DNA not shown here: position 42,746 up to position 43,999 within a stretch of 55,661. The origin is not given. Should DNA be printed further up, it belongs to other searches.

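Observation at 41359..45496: Sigma-54 / RocR-like activator controlling a BCCT-fold transporter plus an agmatinase-family hydrolase: candidate catabolic module for an unidentified guanidino compound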

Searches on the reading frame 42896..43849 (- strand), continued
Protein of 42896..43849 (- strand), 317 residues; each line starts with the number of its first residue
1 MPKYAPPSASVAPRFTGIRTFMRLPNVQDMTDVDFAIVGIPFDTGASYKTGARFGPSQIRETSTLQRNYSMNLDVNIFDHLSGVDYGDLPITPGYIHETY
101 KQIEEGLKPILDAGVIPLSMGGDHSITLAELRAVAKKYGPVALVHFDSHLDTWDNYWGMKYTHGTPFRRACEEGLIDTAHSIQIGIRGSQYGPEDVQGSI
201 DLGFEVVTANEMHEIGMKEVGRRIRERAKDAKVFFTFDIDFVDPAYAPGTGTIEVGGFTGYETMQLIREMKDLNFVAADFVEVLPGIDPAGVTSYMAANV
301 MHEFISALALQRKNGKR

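Call 20: find_encoding_contigs(protein=P0093, flank=10000, max_places=4)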
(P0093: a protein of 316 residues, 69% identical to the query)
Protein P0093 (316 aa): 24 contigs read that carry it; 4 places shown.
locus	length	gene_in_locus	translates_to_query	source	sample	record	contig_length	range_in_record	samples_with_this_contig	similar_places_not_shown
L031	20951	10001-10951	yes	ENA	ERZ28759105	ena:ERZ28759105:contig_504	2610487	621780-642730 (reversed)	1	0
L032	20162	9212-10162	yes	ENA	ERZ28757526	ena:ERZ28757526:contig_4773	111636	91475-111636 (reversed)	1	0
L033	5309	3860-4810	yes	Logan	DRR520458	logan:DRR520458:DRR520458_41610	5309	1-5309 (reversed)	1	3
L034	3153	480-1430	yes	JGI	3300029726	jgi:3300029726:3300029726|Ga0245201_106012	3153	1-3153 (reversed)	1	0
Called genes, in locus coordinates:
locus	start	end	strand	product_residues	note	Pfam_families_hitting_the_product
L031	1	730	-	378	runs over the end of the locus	PF00324:AA_permease, PF13520:AA_permease_2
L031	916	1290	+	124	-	-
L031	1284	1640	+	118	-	PF05717:TnpB_IS66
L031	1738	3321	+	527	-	PF13007:LZ_Tnp_IS66 (weak), PF13005:zf-IS66, PF03050:DDE_Tnp_IS66, PF13817:DDE_Tnp_IS66_C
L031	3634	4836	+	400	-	PF01548:DEDD_Tnp_IS110, PF02371:Transposase_20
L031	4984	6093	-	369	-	PF04371:PAD_porph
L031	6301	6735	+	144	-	PF00440:TetR_N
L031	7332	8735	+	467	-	PF07690:MFS_1, PF13347:MFS_2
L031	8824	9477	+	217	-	PF04199:Cyclase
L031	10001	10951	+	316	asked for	PF00491:Arginase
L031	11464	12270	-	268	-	PF00665:rve, PF13683:rve_3, PF13333:rve_2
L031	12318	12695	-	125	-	-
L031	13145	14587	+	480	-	PF01554:MatE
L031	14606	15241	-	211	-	PF06445:GyrI-like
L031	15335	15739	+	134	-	-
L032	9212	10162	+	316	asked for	PF00491:Arginase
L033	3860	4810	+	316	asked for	PF00491:Arginase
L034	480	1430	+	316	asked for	PF00491:Arginase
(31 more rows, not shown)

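Call 22: search_solved_structures(query=L003:6638-7294:+, max_evalue=0.001)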
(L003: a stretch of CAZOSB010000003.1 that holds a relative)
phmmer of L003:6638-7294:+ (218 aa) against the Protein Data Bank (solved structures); distinct sequences matched with E-value up to 0.001: 12.
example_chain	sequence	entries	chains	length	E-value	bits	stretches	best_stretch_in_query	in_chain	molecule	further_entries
4co9_A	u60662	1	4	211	8e-23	84.6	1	3-213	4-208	KYNURENINE FORMAMIDASE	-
4cz1_A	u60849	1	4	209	9.3e-23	84.4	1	3-213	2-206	KYNURENINE FORMAMIDASE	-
8hmo_A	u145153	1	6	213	1e-19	74.4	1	6-214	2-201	Metal-dependent hydrolase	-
1r61_A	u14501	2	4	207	1.2e-19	74.2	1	6-215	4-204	metal-dependent hydrolase | Hydrolase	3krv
4cob_A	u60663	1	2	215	4.6e-15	59.3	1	6-214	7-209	KYNURENINE FORMAMIDASE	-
4cog_A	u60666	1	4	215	1.9e-14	57.2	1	9-214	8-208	KYNURENINE FORMAMIDASE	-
8f9x_A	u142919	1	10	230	4.2e-14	56.1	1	14-214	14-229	Cyclase family protein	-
5nnb_A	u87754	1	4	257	8.7e-11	45.3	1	41-215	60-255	isatin hydrolase A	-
5nna_A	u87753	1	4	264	9.5e-11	45.2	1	41-215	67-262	isatin hydrolase A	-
4j0n_A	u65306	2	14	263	4.3e-09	39.7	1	35-214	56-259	Isatin hydrolase B | Putative uncharacterized protein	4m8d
5nmp_A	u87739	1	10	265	5.3e-09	39.5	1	46-214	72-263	Isatin hydrolase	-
2b0a_A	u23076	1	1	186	1.5e-05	28.2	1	21-214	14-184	Hypothetical protein MJ0783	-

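Call 23: search_solved_structures(query=L012:13137-13961:-, max_evalue=1e-10)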
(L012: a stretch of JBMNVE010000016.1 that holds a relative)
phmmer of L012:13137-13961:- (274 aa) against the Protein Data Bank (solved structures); distinct sequences matched with E-value up to 1e-10: 42.
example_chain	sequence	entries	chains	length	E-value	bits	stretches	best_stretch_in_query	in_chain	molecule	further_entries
1j31_A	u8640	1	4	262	1.9e-37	132.5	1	4-266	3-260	Hypothetical protein PH0642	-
3ivz_A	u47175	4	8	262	1.2e-36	129.9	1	3-266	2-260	Nitrilase | Beta ureidopropionase (Beta-alanine synthase)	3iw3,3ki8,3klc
7ovg_A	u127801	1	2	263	3.4e-36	128.4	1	4-266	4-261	CN hydrolase domain-containing protein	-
6ypa_A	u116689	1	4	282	4.4e-36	128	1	4-266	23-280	CN hydrolase domain-containing protein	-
5h8i_A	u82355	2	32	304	5e-34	121.3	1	33-272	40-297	N-carbamoylputrescine amidohydrolase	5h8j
5h8k_A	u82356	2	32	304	1.3e-32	116.7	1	33-272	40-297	N-carbamoylputrescine amidohydrolase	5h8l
1f89_A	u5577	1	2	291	2.4e-31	112.5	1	3-268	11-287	32.5 KDA PROTEIN YLR351C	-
2w1v_A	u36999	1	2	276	7.7e-29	104.3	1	6-266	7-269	NITRILASE HOMOLOG 2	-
6mg6_A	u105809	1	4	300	1.1e-27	100.5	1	14-272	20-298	Carbon-nitrogen hydrolase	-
1erz_A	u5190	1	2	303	4.7e-24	88.6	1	22-267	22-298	N-CARBAMYL-D-AMINO ACID AMIDOHYDROLASE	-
1fo6_A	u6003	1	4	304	2.6e-23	86.1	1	34-266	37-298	N-CARBAMoYL-D-AMINO-ACID AMIDOHYDROLASE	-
2ggk_A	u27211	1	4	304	2.8e-23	86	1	34-266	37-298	N-carbamoyl-D-amino acid amidohydrolase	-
2ggl_A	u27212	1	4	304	5.8e-23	85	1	34-266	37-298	N-carbamoyl-D-amino acid amidohydrolase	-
8hpc_A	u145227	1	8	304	8.6e-23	84.4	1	20-267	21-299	N-carbamoyl-D-amino acid hydrolase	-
8i99_A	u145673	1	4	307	9.4e-23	84.3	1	16-269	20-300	N-carbamoyl-D-amino-acid hydrolase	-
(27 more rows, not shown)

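Call 24: search_solved_structures(query=L012:10733-11884:+, max_evalue=1e-30)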
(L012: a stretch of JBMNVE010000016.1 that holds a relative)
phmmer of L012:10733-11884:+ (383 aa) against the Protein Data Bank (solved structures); distinct sequences matched with E-value up to 1e-30: 31.
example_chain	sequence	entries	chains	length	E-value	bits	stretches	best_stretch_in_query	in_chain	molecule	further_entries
8zrl_A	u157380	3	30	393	3e-74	253.3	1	12-378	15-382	NAD-dependent methanol dehydrogenase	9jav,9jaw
3bfj_A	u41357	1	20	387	1.5e-72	247.7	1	12-378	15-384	1,3-propanediol oxidoreductase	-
8zwd_B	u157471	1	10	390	3.8e-72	246.4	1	12-367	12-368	NAD(P)-dependent methanol dehydrogenase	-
4fr2_A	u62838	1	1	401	5.6e-70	239.2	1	12-381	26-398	1,3-propanediol dehydrogenase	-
7qlq_AAA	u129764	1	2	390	2.6e-65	223.9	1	12-378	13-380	Lactaldehyde reductase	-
9ldl_C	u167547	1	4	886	3.7e-65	223.4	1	2-369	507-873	Aldehyde dehydrogenase family protein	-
3owo_A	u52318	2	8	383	4.4e-65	223.2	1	30-369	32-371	Alcohol dehydrogenase 2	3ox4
1rrm_A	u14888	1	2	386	6.5e-65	222.6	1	12-378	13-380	Lactaldehyde reductase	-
7qlg_AAA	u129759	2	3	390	6.8e-65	222.5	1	12-378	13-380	Lactaldehyde reductase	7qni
7qls_AAA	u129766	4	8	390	6.8e-65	222.5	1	12-378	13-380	Lactaldehyde reductase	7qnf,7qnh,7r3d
2bi4_A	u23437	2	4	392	8.3e-65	222.2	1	12-377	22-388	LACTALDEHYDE REDUCTASE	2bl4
5br4_A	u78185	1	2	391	1.9e-64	221.1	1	12-378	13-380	Lactaldehyde reductase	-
7qnj_AAA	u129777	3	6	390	4.8e-64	219.7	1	12-378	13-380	Lactaldehyde reductase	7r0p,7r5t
3zdr_A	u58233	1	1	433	1.6e-54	188.4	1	30-304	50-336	ALCOHOL DEHYDROGENASE DOMAIN OF THE BIFUNCTIONAL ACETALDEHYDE DEHYDROGENASE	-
1vhd_A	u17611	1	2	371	3.6e-47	164.2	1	5-303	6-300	alcohol dehydrogenase, iron-containing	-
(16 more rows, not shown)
